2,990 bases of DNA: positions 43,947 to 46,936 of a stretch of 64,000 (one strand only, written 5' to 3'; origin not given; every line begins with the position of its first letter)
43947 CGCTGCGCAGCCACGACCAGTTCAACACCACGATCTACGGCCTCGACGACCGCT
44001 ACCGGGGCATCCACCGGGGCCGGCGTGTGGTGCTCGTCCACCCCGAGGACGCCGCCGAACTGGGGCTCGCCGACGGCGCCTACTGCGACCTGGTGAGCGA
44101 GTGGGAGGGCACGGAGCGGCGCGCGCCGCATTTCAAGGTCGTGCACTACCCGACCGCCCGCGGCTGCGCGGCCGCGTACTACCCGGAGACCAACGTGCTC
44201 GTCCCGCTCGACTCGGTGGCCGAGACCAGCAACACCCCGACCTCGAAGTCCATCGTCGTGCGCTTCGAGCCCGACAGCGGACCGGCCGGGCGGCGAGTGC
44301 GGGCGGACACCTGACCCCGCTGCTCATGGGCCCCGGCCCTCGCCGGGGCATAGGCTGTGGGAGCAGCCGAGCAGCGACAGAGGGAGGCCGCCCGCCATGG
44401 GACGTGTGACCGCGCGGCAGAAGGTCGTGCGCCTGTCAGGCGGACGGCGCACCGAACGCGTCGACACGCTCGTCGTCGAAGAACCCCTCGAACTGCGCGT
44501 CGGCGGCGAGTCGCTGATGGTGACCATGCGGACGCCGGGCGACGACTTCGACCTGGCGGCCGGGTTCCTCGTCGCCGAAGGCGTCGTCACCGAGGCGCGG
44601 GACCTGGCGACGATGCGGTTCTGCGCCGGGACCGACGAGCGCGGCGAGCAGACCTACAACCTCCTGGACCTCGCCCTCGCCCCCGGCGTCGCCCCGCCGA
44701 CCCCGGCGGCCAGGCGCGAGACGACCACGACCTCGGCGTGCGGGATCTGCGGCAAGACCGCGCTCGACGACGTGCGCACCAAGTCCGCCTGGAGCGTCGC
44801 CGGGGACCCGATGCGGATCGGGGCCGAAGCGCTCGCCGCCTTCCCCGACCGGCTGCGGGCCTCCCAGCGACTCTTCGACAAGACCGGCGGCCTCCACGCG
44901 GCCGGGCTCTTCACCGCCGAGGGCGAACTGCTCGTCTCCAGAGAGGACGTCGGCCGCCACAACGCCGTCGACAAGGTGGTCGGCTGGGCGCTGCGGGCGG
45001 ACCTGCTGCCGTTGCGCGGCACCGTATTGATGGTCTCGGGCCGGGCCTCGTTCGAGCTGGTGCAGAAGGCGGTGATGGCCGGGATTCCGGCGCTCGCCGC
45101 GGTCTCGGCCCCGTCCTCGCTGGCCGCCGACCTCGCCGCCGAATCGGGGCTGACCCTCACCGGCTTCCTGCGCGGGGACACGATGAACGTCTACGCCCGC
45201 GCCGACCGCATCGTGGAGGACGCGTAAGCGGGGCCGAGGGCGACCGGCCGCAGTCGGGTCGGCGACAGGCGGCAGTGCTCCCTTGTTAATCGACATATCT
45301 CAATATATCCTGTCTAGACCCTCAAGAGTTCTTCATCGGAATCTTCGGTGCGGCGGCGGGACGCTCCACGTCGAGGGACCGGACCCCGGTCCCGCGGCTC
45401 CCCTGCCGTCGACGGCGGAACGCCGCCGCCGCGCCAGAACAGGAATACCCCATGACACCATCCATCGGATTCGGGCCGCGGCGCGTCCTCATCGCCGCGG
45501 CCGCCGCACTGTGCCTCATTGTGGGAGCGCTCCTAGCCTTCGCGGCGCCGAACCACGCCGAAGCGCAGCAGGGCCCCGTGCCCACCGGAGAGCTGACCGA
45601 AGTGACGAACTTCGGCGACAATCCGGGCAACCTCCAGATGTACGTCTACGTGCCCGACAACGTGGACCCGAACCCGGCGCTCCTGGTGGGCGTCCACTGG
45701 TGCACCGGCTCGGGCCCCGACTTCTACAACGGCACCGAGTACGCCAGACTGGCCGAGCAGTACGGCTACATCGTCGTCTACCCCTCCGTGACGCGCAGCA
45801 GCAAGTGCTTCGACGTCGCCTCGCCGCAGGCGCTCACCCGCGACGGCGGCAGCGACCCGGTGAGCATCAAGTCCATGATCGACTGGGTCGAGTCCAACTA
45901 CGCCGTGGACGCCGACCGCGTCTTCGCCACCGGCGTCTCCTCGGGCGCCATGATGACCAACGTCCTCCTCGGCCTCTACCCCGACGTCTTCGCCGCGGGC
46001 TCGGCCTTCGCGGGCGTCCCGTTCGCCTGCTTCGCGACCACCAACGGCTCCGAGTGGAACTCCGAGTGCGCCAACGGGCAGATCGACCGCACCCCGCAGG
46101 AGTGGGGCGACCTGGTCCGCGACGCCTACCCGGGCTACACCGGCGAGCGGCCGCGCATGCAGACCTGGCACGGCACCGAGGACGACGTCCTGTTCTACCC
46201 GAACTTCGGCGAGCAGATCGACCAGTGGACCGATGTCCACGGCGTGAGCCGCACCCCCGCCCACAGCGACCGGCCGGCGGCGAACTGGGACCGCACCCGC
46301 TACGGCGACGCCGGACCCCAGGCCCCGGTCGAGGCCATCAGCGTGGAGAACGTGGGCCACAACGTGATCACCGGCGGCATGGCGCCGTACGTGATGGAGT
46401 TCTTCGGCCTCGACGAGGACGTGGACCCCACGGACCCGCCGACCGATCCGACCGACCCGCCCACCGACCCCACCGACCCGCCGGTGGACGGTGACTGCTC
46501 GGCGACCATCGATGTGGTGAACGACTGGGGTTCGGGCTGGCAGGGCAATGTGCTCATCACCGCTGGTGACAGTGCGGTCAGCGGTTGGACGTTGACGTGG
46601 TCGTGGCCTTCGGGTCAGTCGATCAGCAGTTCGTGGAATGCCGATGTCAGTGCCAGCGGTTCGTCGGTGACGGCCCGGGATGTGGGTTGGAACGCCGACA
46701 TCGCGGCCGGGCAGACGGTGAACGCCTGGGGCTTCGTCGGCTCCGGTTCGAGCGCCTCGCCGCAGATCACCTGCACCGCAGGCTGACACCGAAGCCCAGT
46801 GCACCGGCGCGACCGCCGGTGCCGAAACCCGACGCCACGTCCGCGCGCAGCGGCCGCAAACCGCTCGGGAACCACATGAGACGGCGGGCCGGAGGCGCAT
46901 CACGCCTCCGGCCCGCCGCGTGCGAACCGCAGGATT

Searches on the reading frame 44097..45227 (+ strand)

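Call 68: search_protein_families(library=pfam, proteins=[window:44097-45227:+], max_evalue=0.001)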
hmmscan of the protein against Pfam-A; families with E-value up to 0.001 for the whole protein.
window:44097-45227:+ (376 aa): 1 family
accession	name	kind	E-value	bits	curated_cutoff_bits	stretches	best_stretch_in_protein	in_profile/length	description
PF02634.21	FdhD-NarQ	-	3.8e-69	233.4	27.2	1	126-372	1-236/237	FdhD/NarQ family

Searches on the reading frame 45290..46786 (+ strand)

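Call 30: search_protein_families(library=padloc, proteins=[window:45290-46786:+], max_evalue=0.00001)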
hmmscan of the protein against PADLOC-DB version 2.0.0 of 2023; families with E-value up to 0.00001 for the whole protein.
window:45290-46786:+ (498 aa): 0 families

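Call 68: search_protein_families(library=pfam, proteins=[window:45290-46786:+], max_evalue=0.001)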
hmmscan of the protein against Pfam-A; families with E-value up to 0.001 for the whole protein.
window:45290-46786:+ (498 aa): 3 families
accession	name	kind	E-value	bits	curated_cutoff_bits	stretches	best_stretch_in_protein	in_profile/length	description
PF00553.25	CBM_2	-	1.7e-19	70.5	24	1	403-492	1-90/101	Cellulose binding domain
PF10503.15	Esterase_PHB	-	6.8e-13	48.8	23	1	130-246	17-134/219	Esterase PHB depolymerase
PF00326.27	Peptidase_S9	-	3.2e-08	33.8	22.6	1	157-303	12-160/213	Prolyl oligopeptidase family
